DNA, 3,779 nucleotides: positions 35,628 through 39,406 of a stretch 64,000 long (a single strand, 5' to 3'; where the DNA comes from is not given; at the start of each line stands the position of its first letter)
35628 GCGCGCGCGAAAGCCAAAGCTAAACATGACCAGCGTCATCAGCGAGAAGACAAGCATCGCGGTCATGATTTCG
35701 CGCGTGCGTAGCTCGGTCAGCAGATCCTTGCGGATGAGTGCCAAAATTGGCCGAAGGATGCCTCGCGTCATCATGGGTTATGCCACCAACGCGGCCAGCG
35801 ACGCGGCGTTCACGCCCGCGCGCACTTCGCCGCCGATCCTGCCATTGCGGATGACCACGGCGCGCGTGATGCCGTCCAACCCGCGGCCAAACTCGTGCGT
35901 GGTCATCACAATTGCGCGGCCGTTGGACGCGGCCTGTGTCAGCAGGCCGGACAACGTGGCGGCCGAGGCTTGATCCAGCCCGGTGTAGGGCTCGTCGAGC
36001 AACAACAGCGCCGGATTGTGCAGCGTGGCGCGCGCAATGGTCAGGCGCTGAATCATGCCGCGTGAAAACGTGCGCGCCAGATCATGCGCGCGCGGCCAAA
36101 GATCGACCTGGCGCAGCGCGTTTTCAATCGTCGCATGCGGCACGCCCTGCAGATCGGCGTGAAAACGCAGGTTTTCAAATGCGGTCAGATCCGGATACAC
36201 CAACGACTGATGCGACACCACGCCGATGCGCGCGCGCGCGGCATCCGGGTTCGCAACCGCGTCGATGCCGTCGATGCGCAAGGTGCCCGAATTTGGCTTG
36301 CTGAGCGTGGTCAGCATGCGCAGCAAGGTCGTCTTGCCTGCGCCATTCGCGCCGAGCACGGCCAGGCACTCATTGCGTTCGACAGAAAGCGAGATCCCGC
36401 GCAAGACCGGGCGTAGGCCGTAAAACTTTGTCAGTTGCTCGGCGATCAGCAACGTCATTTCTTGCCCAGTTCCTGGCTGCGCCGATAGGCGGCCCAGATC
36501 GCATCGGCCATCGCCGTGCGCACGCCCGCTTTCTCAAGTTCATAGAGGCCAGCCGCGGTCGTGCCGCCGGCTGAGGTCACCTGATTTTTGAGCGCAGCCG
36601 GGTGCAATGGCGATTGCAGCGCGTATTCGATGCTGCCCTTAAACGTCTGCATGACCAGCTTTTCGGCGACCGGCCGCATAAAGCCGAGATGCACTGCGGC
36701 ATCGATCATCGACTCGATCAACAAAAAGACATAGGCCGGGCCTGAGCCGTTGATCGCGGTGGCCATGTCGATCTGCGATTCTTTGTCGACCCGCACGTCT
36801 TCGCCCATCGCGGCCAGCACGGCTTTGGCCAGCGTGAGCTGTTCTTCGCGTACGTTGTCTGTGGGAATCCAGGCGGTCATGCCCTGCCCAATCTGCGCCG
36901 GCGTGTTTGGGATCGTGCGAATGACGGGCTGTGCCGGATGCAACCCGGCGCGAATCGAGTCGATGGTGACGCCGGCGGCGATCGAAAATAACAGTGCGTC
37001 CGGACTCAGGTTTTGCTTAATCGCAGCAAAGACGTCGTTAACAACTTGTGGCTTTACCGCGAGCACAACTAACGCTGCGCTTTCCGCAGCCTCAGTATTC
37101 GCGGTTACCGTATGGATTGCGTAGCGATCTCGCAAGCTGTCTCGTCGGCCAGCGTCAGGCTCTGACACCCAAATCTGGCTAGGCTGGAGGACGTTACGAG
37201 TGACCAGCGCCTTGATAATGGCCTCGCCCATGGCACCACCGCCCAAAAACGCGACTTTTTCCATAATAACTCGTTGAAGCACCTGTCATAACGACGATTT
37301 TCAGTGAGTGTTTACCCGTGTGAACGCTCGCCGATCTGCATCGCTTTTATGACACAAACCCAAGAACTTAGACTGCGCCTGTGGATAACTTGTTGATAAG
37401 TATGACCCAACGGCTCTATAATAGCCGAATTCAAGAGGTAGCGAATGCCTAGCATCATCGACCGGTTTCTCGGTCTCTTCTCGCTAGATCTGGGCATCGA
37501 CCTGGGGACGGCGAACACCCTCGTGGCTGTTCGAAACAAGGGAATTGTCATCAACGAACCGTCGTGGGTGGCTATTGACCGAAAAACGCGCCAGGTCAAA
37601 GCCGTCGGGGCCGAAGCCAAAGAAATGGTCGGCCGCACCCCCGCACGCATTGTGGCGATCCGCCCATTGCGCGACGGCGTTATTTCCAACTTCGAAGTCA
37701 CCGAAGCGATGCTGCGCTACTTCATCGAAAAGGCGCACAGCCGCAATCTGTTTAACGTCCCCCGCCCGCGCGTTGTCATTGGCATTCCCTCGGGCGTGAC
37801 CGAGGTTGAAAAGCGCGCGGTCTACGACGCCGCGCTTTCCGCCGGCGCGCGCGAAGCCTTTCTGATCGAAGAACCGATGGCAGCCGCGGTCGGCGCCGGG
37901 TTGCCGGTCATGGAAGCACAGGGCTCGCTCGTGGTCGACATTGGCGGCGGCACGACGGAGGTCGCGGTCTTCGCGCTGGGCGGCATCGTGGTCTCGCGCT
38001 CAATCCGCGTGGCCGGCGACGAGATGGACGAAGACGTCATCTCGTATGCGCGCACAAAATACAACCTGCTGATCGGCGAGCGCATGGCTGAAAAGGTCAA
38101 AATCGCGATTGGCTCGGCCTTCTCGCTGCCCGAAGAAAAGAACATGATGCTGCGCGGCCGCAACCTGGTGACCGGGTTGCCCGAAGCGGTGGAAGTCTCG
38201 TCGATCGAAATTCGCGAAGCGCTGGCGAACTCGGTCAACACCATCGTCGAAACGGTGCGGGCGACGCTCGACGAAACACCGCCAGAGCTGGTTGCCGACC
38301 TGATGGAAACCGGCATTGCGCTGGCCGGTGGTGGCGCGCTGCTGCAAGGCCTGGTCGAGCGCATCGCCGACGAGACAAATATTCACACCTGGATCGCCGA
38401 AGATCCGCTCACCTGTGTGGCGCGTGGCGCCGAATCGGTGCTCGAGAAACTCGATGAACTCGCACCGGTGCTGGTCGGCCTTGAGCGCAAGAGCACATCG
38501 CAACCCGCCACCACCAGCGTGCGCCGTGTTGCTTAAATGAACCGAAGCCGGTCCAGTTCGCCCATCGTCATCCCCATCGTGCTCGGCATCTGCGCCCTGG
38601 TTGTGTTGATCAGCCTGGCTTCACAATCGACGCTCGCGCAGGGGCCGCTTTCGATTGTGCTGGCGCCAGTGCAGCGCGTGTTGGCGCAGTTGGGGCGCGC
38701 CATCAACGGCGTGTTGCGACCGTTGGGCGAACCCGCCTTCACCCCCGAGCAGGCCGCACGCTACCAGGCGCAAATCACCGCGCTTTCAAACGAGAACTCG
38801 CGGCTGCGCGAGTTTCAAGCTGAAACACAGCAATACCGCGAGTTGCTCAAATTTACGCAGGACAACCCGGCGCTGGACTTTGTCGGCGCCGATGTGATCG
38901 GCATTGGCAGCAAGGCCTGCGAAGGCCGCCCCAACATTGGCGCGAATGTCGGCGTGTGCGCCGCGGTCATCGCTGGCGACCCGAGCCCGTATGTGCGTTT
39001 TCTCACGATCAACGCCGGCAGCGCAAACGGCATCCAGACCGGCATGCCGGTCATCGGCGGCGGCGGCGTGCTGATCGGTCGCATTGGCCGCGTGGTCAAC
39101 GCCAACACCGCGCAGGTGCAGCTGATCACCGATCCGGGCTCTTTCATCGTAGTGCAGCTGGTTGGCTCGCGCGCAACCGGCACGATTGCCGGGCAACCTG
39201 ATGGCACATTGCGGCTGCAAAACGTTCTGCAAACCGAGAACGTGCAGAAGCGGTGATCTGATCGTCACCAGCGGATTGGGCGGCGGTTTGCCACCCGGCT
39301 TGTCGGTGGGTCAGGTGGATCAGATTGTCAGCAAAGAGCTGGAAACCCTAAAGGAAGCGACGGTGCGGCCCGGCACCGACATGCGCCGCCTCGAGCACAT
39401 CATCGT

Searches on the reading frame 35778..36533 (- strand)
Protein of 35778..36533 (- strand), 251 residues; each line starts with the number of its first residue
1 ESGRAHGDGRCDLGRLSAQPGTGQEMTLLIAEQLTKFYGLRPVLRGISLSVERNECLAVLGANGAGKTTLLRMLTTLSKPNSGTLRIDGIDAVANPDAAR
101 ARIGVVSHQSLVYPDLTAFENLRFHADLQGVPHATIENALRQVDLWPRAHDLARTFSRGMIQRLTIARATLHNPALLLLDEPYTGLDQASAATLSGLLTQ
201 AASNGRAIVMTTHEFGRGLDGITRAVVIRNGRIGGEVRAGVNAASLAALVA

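Call 84: search_protein_families(library=pfam, proteins=[window:35778-36533:-], max_evalue=0.001)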
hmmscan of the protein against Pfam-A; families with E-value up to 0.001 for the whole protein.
window:35778-36533:- (251 aa): 5 families
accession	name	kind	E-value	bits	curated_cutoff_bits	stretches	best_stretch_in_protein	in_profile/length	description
PF00005.33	ABC_tran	-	2.6e-31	109.5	25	1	44-183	1-136/137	ABC transporter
PF13304.12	AAA_21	-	5.8e-12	46.7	27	1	154-213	236-298/304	AAA domain, putative AbiEii toxin, Type IV TA system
PF13191.12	AAA_16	-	0.00014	22.8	32.6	1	54-203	24-161/167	AAA ATPase domain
PF02463.25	SMC_N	-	0.00044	20.2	40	0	56-94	26-65/220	RecF/RecN/SMC N terminal domain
PF13401.12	AAA_22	-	0.00076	20.2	27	0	54-102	5-33/130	AAA domain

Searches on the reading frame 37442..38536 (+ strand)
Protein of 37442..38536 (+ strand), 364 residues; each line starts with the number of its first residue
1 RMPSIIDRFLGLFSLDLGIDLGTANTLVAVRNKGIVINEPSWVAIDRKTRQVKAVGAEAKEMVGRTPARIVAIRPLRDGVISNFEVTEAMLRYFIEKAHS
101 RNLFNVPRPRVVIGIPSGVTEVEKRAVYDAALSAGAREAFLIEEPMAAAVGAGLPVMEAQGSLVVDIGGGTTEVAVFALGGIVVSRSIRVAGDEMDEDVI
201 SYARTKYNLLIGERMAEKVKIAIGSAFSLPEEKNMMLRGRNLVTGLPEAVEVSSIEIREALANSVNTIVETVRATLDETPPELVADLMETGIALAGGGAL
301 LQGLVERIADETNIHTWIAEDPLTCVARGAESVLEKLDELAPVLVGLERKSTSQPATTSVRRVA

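Call 51: search_protein_families(library=pfam, proteins=[window:37442-38536:+])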
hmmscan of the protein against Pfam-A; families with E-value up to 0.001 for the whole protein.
window:37442-38536:+ (364 aa): 7 families
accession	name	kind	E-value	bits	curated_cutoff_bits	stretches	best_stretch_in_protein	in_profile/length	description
PF06723.19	MreB_Mbl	-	2e-138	461.1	27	1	16-340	3-325/327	MreB/Mbl protein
PF14450.12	FtsA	-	1.5e-14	54.9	31.8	1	164-319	2-110/127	Cell division protein FtsA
PF00012.26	HSP70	-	6.6e-12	44.9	20.6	1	109-207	134-238/599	Hsp70 protein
PF00022.25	Actin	-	1.7e-11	43.8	27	2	220-312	255-349/410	Actin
PF11104.14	PilM_2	-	1e-05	25.1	27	0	292-324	278-309/340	Type IV pilus assembly protein PilM;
PF25216.1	Volactin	-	0.00013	22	35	1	47-330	53-317/321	Volactin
PF06277.17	EutA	-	0.00015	21.2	27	1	162-216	145-203/475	Ethanolamine utilisation protein EutA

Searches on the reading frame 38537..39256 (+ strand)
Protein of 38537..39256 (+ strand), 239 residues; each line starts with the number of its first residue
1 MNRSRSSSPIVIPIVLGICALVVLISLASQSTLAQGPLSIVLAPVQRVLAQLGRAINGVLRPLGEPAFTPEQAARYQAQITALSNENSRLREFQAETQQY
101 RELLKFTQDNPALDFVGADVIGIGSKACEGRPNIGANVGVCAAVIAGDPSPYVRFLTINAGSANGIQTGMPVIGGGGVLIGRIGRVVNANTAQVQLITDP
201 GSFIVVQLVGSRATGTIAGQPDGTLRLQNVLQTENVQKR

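Call 51: search_protein_families(library=pfam, proteins=[window:38537-39256:+])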
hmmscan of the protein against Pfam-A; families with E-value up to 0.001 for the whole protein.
window:38537-39256:+ (239 aa): 1 family
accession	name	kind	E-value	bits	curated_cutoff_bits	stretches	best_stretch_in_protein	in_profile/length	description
PF04085.20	MreC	-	1.5e-19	70.7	28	1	144-238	1-93/147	Rod shape-determining protein MreC, barrel core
